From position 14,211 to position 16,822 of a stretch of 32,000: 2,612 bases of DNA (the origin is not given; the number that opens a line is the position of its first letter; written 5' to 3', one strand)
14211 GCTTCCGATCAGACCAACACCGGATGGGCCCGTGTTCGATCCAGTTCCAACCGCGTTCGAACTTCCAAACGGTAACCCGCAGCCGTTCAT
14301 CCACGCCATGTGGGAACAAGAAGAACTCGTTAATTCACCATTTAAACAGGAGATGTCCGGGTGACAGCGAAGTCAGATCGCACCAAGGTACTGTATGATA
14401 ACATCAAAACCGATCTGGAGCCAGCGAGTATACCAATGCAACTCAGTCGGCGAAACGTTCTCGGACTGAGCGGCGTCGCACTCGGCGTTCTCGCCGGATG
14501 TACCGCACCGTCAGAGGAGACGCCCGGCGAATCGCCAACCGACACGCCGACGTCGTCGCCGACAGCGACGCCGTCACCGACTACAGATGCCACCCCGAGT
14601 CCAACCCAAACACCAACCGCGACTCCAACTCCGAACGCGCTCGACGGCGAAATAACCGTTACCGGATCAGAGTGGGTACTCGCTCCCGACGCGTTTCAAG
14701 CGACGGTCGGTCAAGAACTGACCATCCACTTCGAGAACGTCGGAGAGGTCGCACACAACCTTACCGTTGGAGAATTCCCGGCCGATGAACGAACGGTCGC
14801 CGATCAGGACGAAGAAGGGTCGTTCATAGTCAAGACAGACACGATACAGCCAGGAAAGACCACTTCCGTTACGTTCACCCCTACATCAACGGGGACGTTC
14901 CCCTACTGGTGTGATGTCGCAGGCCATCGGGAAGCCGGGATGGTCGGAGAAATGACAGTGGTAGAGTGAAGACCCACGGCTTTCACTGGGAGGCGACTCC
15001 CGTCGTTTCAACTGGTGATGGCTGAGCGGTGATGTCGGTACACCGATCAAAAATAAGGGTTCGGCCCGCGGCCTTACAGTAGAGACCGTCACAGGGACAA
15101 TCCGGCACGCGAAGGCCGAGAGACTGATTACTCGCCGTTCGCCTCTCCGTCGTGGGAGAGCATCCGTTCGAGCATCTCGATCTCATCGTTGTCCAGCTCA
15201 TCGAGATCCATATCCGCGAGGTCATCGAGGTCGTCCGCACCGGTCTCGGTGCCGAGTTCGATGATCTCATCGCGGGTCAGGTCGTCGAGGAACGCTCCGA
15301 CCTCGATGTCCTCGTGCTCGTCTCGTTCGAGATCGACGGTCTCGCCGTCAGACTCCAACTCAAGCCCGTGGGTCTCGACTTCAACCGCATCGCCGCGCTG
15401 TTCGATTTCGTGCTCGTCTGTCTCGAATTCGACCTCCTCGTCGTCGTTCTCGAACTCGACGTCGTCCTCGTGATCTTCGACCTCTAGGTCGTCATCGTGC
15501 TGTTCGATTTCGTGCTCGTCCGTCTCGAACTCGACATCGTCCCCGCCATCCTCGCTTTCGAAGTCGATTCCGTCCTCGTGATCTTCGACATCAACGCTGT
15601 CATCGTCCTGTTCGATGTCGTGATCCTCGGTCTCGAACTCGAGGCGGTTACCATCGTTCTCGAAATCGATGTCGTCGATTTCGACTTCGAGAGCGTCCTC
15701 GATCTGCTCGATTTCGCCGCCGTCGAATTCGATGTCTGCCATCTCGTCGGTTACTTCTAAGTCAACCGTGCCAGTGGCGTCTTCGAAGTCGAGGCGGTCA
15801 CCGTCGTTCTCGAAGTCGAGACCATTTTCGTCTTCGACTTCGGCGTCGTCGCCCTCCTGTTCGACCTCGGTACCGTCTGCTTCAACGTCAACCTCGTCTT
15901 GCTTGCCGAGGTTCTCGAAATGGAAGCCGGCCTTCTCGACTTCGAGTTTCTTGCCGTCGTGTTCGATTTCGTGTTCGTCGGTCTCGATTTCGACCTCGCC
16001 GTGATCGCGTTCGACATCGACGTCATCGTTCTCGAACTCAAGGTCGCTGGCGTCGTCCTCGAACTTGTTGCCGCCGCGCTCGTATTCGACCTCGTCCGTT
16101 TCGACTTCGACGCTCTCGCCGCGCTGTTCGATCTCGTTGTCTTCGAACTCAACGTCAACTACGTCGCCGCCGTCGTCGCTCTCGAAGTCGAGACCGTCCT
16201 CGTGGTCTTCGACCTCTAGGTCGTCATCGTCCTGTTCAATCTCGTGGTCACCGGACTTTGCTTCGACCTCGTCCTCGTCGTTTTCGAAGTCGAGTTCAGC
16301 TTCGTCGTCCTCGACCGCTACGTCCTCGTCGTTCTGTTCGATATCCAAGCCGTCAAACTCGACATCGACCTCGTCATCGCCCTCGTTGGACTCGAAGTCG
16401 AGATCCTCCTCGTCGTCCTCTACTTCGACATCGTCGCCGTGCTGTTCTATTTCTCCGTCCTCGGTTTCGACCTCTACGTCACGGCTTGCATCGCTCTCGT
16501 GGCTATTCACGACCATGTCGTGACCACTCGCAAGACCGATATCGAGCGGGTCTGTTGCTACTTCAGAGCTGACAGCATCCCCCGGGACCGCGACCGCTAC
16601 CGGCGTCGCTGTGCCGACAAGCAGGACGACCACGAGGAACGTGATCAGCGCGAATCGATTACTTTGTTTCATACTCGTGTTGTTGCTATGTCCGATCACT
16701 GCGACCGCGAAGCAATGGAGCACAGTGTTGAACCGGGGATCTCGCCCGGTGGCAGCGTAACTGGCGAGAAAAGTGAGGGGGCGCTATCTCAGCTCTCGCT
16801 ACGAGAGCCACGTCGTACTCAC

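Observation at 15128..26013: Cluster of signal-peptide-bearing hyper-acidic strand-turn repeat proteins that I cannot place in any named family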

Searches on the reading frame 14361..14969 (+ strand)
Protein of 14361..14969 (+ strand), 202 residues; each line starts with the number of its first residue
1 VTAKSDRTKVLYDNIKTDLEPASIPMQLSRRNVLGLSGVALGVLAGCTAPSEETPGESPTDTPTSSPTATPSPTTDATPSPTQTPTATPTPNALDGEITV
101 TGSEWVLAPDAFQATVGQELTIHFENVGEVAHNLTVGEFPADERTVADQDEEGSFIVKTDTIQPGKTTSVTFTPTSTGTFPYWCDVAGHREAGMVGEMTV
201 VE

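Call 11: search_protein_families(library=pfam, proteins=[window:14361-14969:+], max_evalue=0.01)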
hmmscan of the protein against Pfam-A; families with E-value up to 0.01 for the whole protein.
window:14361-14969:+ (202 aa): 5 families
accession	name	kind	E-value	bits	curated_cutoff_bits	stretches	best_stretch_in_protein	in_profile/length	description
PF00127.26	Copper-bind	-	2.1e-08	34.9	21.2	1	108-200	15-98/99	Copper binding proteins, plastocyanin/azurin family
PF13473.12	Cupredoxin_1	-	7.6e-07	29.6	27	1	90-189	15-97/104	Cupredoxin-like domain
PF07732.21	Cu-oxidase_3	-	6.8e-05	23.4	21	1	112-200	29-114/119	Multicopper oxidase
PF07731.20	Cu-oxidase_2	-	0.0011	19.1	20.4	0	159-200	92-133/137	Multicopper oxidase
PF06525.17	SoxE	-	0.0084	16.1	21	0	158-200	96-138/149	Sulfocyanin (SoxE) domain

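Call 21: find_encoding_contigs(protein=window:14361-14969:+, flank=10000, max_places=6)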
Protein window:14361-14969:+ (202 aa): 1 contig read that carries it; 1 place shown.
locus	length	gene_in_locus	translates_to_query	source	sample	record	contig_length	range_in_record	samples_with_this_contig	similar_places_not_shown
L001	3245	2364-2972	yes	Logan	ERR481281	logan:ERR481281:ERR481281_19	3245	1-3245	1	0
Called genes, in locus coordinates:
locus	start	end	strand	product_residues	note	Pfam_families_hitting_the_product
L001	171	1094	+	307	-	PF00571:CBS, PF01575:MaoC_dehydratas, PF13452:FAS1_DH_region (weak)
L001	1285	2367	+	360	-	-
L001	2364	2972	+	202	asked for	PF13473:Cupredoxin_1 (weak), PF00127:Copper-bind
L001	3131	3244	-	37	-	?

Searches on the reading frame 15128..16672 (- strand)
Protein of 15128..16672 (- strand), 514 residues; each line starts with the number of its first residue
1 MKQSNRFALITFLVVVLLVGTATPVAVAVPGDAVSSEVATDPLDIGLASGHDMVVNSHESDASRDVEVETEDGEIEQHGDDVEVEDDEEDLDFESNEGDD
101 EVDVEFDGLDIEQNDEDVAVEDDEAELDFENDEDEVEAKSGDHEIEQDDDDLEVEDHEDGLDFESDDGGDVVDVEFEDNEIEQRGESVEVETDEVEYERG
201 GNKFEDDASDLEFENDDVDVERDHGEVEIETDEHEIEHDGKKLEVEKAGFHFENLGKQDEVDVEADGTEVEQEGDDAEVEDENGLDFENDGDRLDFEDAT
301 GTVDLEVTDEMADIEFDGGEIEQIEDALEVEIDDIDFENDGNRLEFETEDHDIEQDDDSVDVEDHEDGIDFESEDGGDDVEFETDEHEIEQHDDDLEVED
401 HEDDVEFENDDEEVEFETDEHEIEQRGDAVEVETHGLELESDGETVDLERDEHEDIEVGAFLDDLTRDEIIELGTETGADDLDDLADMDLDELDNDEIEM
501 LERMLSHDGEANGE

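Call 9: search_protein_families(library=pfam, proteins=[window:15128-16672:-], max_evalue=1)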
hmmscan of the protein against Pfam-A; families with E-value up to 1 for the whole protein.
window:15128-16672:- (514 aa): 3 families
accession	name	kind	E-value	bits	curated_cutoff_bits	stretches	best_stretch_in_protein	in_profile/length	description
PF04773.18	FecR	-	0.028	15.3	24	1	36-98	34-94/97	FecR protein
PF19070.5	DUF5766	-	0.1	13.3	27.4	0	209-241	27-61/77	Family of unknown function (DUF5766)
PF03243.20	MerB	-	0.27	11.7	27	0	23-77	6-60/126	Alkylmercury lyase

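Call 10: search_protein_families(library=ncbifam, proteins=[window:15128-16672:-], max_evalue=1)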
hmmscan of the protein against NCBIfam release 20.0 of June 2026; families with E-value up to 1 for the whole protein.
window:15128-16672:- (514 aa): 0 families

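Call 102: search_protein_families(library=padloc, proteins=[window:15128-16672:-], max_evalue=0.01)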
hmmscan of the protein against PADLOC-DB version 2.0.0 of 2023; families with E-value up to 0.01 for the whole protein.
window:15128-16672:- (514 aa): 0 families

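Call 103: search_protein_families(library=phrogs, proteins=[window:15128-16672:-], max_evalue=0.01)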
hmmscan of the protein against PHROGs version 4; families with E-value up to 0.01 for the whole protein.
window:15128-16672:- (514 aa): 0 families
